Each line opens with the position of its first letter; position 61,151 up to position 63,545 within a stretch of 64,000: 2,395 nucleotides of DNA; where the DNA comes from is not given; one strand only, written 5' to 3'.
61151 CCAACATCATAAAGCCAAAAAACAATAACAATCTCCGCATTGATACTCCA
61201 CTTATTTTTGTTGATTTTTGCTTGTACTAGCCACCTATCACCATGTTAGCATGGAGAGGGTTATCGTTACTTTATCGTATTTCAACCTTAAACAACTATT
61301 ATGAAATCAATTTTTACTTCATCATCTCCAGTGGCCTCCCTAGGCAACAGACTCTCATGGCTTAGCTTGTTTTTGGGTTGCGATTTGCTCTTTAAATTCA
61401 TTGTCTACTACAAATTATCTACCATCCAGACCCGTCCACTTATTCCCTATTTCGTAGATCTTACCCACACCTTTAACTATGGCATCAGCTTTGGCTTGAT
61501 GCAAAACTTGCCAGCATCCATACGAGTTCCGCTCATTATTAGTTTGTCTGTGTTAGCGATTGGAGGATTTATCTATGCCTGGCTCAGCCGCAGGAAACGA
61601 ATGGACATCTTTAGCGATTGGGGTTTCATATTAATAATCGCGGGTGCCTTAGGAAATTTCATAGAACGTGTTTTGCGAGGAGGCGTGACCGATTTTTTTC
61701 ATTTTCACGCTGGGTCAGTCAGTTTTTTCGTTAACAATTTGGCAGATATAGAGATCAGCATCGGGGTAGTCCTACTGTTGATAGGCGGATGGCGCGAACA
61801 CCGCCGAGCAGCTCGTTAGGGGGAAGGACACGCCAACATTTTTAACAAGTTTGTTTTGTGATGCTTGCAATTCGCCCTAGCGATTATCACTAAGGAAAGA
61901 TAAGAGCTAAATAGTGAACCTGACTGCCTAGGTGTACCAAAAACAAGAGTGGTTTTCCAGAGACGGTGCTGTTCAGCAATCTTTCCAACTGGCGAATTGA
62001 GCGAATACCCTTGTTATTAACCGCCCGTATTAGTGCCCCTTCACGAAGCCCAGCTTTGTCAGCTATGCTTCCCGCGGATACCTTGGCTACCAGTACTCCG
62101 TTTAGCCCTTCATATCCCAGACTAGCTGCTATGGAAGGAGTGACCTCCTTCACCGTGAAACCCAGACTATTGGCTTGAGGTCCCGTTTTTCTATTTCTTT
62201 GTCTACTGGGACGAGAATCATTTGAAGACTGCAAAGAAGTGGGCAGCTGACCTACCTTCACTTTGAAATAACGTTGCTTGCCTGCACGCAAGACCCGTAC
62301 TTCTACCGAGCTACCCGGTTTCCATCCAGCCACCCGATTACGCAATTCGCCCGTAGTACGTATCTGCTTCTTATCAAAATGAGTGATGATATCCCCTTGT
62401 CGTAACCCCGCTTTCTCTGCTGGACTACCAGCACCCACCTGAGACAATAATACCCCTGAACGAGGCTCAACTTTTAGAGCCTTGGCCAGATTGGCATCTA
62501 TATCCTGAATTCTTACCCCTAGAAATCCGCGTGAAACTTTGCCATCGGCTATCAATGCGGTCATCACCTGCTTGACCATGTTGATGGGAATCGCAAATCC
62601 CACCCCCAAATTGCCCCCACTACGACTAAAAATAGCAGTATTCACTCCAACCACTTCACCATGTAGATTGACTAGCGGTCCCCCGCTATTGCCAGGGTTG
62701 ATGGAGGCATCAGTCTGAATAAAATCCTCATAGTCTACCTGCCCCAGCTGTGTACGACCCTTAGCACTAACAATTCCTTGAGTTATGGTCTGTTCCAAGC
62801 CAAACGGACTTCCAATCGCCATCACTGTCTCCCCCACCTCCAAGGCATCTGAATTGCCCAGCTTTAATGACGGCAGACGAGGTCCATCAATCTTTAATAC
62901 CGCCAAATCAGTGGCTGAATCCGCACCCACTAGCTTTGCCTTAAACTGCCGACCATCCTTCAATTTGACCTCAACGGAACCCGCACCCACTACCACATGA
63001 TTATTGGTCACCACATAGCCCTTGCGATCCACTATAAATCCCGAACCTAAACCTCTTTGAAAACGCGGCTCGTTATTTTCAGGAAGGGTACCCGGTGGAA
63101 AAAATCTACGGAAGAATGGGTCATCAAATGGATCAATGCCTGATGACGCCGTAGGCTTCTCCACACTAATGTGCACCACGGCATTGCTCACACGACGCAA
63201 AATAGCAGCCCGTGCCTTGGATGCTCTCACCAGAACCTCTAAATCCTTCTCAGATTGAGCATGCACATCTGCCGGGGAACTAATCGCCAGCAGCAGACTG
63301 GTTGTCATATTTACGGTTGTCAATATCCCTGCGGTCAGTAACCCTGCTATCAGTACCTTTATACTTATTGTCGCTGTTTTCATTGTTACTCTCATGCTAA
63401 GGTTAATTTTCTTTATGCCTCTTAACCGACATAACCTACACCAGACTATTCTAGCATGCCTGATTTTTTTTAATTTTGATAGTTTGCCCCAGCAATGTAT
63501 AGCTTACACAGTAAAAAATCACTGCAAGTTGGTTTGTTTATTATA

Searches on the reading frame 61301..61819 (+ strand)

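Call 58: search_protein_families(library=pfam, proteins=[window:61301-61819:+], max_evalue=0.00001)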
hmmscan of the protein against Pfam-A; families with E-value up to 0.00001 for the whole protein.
window:61301-61819:+ (172 aa): 1 family
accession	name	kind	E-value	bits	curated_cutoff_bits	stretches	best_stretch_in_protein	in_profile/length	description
PF01252.23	Peptidase_A8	-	4.2e-31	108.5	25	1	23-161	4-138/142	Signal peptidase (SPase) II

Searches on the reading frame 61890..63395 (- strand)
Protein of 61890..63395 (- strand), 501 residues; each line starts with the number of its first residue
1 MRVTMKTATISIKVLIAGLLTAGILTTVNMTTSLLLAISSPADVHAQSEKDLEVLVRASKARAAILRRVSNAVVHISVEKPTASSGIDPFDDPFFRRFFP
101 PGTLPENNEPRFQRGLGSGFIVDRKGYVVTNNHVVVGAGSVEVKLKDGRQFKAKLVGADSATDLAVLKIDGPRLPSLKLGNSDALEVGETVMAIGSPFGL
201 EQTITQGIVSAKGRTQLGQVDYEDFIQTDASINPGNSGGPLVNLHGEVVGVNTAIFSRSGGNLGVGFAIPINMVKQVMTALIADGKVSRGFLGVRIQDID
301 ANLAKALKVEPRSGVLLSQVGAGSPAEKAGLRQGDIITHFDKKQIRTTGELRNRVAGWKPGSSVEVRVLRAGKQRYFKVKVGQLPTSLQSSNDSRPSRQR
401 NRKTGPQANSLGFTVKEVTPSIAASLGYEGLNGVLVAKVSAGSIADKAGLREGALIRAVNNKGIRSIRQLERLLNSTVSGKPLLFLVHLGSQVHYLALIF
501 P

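Call 58: search_protein_families(library=pfam, proteins=[window:61890-63395:-], max_evalue=0.00001)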
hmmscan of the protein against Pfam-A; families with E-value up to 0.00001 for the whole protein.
window:61890-63395:- (501 aa): 5 families
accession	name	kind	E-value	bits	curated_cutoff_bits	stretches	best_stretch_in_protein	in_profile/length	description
PF13365.12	Trypsin_2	-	1.7e-36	126.5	27.6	1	117-251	1-144/144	Trypsin-like peptidase domain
PF13180.12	PDZ_2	-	1.1e-23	83.7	27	1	290-381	1-80/80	PDZ domain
PF00089.32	Trypsin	-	8.3e-22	78.5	20.6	1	118-277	28-219/220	Trypsin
PF17820.7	PDZ_6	-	1.4e-21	76.5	27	2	318-370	3-54/54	PDZ domain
PF00595.29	PDZ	-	3.1e-17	63.2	23.2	2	407-471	8-64/81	PDZ domain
